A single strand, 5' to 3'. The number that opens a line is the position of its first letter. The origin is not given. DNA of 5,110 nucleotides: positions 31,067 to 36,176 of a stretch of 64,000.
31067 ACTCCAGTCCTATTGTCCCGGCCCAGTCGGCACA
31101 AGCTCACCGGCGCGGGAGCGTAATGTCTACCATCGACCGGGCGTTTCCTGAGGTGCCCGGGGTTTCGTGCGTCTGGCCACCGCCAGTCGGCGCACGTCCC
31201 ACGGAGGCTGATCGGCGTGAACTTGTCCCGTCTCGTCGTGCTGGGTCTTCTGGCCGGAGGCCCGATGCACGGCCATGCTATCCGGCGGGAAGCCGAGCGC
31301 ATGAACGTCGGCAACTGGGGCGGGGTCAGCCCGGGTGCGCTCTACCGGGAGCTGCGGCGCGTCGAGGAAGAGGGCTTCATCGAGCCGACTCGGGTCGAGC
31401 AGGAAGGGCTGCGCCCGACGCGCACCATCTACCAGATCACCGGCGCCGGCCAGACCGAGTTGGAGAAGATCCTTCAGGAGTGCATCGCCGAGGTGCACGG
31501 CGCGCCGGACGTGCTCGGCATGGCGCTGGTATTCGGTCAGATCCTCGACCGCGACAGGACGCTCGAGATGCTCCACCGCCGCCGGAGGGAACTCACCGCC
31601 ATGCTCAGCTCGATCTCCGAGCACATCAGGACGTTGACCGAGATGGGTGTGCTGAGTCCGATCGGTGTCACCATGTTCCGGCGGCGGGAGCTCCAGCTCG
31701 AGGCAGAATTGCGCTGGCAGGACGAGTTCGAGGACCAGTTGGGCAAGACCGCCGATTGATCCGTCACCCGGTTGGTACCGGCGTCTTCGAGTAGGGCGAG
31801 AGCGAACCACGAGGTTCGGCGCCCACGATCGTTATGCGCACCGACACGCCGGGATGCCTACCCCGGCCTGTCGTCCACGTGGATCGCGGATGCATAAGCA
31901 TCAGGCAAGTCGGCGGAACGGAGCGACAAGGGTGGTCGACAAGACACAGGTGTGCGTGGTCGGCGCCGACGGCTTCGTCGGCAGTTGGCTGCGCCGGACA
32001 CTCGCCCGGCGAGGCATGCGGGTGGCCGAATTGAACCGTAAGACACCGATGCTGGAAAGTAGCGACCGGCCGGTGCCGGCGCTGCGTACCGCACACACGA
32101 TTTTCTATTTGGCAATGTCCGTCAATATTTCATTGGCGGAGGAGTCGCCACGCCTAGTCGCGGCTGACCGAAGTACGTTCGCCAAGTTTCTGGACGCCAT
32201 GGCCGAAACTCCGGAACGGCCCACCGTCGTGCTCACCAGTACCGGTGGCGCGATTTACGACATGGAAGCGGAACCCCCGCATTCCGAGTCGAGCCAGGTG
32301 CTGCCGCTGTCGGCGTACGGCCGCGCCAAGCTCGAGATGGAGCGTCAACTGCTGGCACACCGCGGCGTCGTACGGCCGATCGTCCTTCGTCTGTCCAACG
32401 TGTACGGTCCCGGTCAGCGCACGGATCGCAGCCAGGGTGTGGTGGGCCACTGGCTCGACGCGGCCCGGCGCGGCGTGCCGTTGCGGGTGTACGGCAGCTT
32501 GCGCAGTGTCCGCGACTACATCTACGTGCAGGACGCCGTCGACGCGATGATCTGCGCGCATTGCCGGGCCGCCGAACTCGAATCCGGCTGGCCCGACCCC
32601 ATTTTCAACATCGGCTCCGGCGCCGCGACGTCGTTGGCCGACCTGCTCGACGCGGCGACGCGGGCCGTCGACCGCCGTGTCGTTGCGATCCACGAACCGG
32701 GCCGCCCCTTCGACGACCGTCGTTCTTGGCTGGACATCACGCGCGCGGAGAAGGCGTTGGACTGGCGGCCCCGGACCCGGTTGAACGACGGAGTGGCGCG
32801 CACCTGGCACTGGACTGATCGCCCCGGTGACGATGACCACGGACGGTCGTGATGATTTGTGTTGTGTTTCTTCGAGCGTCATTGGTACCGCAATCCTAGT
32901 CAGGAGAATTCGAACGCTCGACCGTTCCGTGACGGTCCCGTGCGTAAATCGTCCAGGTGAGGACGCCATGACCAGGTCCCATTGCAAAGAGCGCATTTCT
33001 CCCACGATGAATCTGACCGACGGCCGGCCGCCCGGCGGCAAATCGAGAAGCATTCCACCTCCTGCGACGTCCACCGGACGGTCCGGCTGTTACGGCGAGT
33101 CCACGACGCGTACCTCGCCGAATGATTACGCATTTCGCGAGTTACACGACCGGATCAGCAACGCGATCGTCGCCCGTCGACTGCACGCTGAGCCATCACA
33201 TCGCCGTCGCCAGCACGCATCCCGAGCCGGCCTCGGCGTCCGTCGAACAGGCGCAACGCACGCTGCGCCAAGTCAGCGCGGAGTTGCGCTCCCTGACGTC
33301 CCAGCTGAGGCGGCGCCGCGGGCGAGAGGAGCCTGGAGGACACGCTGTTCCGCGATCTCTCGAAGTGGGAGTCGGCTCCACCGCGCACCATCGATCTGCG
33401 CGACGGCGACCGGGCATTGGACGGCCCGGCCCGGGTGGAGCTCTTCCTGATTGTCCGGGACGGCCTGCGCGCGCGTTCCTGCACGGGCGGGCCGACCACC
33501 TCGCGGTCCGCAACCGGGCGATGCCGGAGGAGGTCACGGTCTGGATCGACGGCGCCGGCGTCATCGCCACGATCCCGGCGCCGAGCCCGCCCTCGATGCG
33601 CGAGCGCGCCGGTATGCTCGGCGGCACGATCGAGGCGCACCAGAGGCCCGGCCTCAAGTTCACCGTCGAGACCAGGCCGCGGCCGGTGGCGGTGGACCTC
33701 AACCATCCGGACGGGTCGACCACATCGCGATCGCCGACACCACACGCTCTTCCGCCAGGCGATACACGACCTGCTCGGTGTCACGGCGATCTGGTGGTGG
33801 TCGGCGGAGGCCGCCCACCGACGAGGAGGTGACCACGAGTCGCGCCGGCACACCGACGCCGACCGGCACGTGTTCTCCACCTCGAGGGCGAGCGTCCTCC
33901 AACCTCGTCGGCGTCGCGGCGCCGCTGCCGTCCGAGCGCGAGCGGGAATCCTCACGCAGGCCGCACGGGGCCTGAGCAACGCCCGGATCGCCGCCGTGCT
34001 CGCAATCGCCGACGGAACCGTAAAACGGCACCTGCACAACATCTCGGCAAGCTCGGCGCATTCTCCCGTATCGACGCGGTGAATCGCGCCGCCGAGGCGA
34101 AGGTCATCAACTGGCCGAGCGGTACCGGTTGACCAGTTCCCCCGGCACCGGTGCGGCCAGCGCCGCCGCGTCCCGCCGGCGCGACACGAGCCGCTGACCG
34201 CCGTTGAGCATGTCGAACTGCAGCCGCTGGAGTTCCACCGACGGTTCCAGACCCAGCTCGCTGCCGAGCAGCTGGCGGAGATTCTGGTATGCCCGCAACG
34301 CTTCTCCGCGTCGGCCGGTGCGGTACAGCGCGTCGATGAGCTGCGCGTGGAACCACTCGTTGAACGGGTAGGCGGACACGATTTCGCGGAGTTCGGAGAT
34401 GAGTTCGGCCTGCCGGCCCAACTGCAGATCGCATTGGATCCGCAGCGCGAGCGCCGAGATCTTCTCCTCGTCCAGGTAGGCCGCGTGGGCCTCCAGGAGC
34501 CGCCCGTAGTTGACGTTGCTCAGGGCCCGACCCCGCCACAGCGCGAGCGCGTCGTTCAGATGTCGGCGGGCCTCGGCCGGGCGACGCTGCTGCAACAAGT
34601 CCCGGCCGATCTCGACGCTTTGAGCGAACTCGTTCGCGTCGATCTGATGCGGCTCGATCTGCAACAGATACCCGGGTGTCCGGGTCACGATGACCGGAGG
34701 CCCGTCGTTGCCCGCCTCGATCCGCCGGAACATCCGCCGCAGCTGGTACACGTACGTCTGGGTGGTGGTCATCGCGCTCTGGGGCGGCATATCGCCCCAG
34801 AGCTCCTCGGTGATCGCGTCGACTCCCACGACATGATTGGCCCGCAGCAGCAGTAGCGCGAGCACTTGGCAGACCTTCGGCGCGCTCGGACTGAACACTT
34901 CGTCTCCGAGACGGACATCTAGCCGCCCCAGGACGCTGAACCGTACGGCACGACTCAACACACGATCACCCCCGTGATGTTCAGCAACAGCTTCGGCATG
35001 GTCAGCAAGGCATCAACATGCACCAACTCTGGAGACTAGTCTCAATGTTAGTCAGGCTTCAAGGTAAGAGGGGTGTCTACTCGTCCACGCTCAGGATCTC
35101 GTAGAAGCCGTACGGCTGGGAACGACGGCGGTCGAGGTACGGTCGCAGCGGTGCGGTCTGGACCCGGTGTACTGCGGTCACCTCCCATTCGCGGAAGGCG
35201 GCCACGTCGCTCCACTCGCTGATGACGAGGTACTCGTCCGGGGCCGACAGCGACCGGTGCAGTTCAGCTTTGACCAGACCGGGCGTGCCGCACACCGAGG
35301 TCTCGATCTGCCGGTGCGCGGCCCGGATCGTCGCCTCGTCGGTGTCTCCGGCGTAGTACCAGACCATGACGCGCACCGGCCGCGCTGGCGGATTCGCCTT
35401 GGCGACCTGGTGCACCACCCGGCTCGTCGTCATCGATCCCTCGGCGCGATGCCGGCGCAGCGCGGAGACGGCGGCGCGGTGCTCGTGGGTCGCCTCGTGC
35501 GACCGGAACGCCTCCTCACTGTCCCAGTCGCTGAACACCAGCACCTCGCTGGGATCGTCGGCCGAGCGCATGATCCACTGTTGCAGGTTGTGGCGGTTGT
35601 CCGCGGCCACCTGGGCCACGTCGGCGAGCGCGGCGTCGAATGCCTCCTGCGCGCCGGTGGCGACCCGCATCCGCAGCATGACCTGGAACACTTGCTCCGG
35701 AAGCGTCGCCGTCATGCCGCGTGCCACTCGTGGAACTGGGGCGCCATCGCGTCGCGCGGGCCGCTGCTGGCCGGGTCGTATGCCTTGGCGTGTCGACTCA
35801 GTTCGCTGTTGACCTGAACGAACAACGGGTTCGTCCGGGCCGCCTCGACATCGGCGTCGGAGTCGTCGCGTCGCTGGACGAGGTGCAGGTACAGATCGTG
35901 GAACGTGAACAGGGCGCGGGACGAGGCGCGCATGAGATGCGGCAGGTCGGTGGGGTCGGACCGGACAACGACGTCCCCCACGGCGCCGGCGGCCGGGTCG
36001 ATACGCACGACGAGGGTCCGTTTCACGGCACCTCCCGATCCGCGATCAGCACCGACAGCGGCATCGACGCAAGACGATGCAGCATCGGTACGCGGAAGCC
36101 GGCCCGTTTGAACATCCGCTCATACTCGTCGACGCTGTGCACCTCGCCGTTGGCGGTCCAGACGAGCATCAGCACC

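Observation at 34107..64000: Type II PKS cluster with a tetracenomycin/pentangular-type cyclase set and unusually heavy tailoring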

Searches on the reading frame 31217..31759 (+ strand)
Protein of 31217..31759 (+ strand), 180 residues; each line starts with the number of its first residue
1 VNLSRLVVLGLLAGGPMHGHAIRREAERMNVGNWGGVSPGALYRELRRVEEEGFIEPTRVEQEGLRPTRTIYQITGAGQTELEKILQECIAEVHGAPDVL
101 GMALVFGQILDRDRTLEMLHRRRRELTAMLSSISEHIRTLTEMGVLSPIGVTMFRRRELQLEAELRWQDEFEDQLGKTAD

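Call 8: search_protein_families(library=pfam, proteins=[window:31217-31759:+])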
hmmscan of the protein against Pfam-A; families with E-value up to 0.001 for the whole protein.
window:31217-31759:+ (180 aa): 2 families
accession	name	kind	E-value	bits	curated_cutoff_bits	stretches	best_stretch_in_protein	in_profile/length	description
PF03551.20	PadR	-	4.2e-13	49.5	27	1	8-84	1-75/75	Transcriptional regulator PadR-like family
PF13601.12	HTH_34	-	0.00036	21.1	27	0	36-86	25-73/80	Winged helix DNA-binding domain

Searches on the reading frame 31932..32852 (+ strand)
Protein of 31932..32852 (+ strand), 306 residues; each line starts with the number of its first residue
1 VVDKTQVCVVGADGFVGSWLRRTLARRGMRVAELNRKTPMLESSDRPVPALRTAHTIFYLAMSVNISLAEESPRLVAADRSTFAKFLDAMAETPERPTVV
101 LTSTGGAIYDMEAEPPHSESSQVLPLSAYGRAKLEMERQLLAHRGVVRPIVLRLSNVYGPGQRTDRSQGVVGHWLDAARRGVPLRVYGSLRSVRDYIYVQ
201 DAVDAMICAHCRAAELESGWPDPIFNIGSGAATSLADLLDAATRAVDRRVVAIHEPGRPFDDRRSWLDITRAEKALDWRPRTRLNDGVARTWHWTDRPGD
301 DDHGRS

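Call 8: search_protein_families(library=pfam, proteins=[window:31932-32852:+])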
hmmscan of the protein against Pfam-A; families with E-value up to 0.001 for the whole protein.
window:31932-32852:+ (306 aa): 4 families
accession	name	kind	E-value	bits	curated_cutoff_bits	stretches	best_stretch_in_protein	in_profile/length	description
PF01370.27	Epimerase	-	4.7e-29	101.9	20.9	1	7-228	1-240/240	NAD dependent epimerase/dehydratase family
PF16363.11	GDP_Man_Dehyd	-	1.8e-19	70.8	27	1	69-290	91-331/332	GDP-mannose 4,6 dehydratase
PF04321.23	RmlD_sub_bind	-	4e-12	46.2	27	1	6-176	2-165/287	RmlD substrate binding domain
PF01073.25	3Beta_HSD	-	0.00011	21.7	22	0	96-210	108-229/280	3-beta hydroxysteroid dehydrogenase/isomerase family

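Call 42: search_solved_structures(query=window:31932-32852:+, max_evalue=1e-10)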
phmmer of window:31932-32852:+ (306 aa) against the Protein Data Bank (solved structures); distinct sequences matched with E-value up to 1e-10: 29.
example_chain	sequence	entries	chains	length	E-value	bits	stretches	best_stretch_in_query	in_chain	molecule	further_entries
7ys8_A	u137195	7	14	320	3.1e-27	98.6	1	55-303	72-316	UDP-glucose 4-epimerase | UDP-glucose 4-epimerase along with EC 5.1.3.2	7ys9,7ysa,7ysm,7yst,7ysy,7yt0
4zrm_A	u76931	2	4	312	2.6e-25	92.3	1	48-292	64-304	UDP-glucose 4-epimerase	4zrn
6kv9_A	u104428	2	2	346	6.9e-22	81.1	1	7-297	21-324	MoeE5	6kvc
6bwl_A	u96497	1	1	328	2.6e-18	69.3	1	58-295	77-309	Pal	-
2p5u_A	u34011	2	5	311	7.6e-18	67.8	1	7-291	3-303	UDP-glucose 4-epimerase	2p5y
6wjb_A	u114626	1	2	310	8.3e-17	64.4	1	51-292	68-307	NAD-dependent epimerase/dehydratase family protein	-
6wj9_A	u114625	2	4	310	3.5e-16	62.3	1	51-292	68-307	NAD-dependent epimerase/dehydratase family protein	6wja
5gy7_A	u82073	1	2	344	2.3e-14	56.4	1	102-298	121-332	UDP-glucose 4-epimerase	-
6zl6_A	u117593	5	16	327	3.3e-14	55.8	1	9-293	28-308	Epimerase domain-containing protein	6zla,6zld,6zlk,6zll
1udc_A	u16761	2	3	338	8e-14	54.6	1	102-297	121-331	UDP-GALACTOSE-4-EPIMERASE | UDP-GALACTOSE 4-EPIMERASE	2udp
1kvr_A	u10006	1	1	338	8.5e-14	54.5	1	102-297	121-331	UDP-GALACTOSE 4-EPIMERASE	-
1lrk_A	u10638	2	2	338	1e-13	54.2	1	103-297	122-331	UDP-glucose 4-epimerase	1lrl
6zlj_A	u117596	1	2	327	1.2e-13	54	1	9-293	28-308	Epimerase domain-containing protein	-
1kvs_A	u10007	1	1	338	1.4e-13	53.8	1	100-297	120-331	UDP-GALACTOSE 4-EPIMERASE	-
1lrj_A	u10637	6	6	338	1.4e-13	53.7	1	103-297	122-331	UDP-glucose 4-epimerase | UDP-GALACTOSE 4-EPIMERASE | UDP-GALACTOSE-4-EPIMERASE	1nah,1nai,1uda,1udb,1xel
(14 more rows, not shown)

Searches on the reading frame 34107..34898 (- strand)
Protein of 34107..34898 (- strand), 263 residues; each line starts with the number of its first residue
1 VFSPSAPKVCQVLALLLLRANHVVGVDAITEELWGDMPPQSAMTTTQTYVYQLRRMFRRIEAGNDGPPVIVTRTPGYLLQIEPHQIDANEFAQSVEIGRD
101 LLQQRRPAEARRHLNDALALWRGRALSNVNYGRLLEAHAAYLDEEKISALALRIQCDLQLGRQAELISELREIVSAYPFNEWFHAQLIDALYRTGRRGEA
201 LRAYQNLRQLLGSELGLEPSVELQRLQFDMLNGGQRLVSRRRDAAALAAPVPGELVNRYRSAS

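Call 5: search_protein_families(library=pfam, proteins=[window:34107-34898:-])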
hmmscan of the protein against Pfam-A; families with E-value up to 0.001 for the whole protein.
window:34107-34898:- (263 aa): 5 families
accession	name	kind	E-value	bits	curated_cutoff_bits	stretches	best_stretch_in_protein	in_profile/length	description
PF03704.23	BTAD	-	3.4e-43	147.9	22.1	1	86-227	1-142/146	Bacterial transcriptional activator domain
PF00486.34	Trans_reg_C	-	1.9e-08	34.7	26.2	1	7-79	8-77/77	Transcriptional regulatory protein, C terminal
PF13428.12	TPR_14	-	2.4e-05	25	23.5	0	98-125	8-35/44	Tetratricopeptide repeat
PF07719.23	TPR_2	-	0.00021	21.6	27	0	97-120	7-30/34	Tetratricopeptide repeat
PF14559.12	TPR_19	-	0.00033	21.4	25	0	167-206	11-50/68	Tetratricopeptide repeat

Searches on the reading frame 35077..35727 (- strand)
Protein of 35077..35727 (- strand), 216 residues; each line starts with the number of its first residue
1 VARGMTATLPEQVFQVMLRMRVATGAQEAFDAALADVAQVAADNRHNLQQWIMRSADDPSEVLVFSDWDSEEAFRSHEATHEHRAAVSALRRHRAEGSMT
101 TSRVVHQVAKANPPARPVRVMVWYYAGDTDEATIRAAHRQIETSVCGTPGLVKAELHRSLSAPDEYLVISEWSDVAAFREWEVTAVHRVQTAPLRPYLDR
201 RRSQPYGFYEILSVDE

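Call 5: search_protein_families(library=pfam, proteins=[window:35077-35727:-])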
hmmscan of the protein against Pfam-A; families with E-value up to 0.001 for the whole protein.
window:35077-35727:- (216 aa): 1 family
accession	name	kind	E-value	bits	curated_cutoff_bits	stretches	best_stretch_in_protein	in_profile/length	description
PF03992.22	ABM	-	4.2e-22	78.6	23.1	2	16-87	4-76/78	Antibiotic biosynthesis monooxygenase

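Call 46: search_protein_families(library=ncbifam, proteins=[window:35077-35727:-], max_evalue=0.00001)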
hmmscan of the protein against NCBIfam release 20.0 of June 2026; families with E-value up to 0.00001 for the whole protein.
window:35077-35727:- (216 aa): 0 families

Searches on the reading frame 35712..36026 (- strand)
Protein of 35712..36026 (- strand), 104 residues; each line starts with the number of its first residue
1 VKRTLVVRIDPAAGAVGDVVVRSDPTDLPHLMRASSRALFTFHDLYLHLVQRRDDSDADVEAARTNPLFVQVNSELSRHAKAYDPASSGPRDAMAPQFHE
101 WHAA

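Call 5: search_protein_families(library=pfam, proteins=[window:35712-36026:-])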
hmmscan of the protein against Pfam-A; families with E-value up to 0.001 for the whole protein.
window:35712-36026:- (104 aa): 1 family
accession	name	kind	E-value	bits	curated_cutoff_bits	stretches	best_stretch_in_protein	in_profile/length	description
PF04673.18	Cyclase_polyket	-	4e-25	88.5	24.4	1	5-101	5-103/104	Polyketide synthesis cyclase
